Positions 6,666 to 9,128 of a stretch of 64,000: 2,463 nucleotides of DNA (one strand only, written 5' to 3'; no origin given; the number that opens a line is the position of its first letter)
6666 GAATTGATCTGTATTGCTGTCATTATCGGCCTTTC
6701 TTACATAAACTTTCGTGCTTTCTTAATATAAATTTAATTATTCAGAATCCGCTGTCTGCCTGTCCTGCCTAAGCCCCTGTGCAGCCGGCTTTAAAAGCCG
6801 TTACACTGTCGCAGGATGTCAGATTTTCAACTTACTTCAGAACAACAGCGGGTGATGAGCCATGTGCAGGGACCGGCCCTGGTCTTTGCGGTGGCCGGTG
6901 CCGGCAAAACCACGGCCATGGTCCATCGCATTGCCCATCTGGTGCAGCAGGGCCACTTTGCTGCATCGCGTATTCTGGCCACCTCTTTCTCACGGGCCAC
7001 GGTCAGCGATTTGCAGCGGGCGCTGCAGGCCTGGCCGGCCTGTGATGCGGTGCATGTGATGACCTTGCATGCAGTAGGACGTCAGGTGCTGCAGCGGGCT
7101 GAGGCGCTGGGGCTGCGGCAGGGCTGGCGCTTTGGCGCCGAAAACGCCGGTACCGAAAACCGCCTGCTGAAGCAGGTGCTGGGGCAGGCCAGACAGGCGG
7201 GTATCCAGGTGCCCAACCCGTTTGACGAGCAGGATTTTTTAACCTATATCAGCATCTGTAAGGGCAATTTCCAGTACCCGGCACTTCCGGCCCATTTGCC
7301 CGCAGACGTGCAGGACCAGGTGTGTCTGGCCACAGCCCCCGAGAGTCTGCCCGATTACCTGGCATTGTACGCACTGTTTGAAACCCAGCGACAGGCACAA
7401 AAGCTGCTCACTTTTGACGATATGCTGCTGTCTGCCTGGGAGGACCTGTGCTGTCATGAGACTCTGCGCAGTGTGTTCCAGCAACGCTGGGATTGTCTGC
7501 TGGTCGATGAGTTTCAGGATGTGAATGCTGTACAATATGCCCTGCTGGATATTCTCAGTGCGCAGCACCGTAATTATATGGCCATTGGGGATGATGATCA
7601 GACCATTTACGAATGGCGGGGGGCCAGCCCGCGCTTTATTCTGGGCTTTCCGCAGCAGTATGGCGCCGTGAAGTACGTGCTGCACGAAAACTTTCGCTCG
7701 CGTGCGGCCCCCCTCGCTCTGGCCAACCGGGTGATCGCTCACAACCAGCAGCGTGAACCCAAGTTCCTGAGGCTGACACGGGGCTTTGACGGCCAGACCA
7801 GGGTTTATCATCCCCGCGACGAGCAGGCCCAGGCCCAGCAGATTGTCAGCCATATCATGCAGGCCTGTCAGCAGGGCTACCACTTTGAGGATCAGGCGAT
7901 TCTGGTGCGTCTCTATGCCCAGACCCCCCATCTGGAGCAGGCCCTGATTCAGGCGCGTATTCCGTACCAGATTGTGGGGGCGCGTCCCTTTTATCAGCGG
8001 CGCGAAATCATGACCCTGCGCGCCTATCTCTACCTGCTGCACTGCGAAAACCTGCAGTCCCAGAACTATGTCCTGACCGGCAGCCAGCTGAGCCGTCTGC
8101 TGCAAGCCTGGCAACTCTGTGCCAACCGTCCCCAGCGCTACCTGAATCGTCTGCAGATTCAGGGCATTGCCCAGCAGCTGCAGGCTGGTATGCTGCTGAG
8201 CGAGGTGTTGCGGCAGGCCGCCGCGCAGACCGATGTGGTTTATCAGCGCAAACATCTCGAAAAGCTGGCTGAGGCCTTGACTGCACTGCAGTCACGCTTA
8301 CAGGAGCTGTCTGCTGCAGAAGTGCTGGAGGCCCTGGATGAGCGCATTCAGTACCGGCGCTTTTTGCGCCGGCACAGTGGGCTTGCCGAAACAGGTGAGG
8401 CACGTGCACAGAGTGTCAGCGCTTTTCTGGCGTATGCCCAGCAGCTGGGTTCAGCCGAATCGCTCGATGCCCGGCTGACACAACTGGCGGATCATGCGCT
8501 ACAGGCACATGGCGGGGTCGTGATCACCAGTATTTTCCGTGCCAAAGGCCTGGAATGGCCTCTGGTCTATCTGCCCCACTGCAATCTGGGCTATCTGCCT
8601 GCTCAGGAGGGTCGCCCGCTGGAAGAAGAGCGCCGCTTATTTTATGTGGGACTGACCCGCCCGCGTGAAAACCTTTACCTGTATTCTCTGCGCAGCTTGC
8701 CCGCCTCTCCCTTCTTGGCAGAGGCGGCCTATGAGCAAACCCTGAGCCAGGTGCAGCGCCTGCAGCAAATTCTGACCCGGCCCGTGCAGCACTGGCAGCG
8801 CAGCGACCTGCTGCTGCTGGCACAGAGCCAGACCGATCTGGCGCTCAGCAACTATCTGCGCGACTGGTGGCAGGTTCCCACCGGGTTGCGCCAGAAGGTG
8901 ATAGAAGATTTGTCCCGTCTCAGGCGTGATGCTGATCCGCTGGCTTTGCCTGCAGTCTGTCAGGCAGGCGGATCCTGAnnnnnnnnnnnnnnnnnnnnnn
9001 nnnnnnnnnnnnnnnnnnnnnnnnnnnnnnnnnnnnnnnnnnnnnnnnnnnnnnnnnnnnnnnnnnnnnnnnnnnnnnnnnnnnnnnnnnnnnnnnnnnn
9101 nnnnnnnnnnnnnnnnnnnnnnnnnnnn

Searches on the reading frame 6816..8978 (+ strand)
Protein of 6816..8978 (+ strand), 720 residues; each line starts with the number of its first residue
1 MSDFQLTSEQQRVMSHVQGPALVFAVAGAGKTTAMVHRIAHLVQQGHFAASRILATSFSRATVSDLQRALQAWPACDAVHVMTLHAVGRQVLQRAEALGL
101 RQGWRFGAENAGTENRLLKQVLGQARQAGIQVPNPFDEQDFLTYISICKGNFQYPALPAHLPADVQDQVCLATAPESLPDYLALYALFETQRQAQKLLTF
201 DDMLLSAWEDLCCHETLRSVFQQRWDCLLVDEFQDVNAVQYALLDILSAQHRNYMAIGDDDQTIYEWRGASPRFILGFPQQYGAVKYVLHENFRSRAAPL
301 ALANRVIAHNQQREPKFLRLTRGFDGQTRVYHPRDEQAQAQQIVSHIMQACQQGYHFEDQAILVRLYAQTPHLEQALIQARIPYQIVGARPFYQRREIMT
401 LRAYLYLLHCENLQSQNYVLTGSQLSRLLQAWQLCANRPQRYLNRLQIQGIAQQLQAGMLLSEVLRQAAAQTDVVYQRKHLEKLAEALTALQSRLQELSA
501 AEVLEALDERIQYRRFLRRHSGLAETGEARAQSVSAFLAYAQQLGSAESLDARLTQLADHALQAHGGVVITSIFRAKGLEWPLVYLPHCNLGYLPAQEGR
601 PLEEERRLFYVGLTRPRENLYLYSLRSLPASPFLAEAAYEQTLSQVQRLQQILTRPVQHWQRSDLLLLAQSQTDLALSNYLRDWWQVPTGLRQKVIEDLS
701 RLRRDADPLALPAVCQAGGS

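Call 45: search_protein_families(library=pfam, proteins=[window:6816-8978:+], max_evalue=0.00001)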
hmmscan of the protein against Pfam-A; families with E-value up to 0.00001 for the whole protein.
window:6816-8978:+ (720 aa): 4 families
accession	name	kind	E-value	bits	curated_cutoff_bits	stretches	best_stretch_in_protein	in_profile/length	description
PF00580.27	UvrD-helicase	-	1.9e-49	169.3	23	1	6-282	1-270/271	UvrD/REP helicase N-terminal domain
PF13361.12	UvrD_C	-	8.4e-37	127.8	25.6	1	287-623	1-346/350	UvrD-like helicase C-terminal domain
PF13245.12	AAA_19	-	2.1e-15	57.5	25.1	1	18-266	11-132/134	AAA domain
PF13538.12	UvrD_C_2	-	8.8e-09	35.5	27.4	1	568-623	2-52/52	UvrD-like helicase C-terminal domain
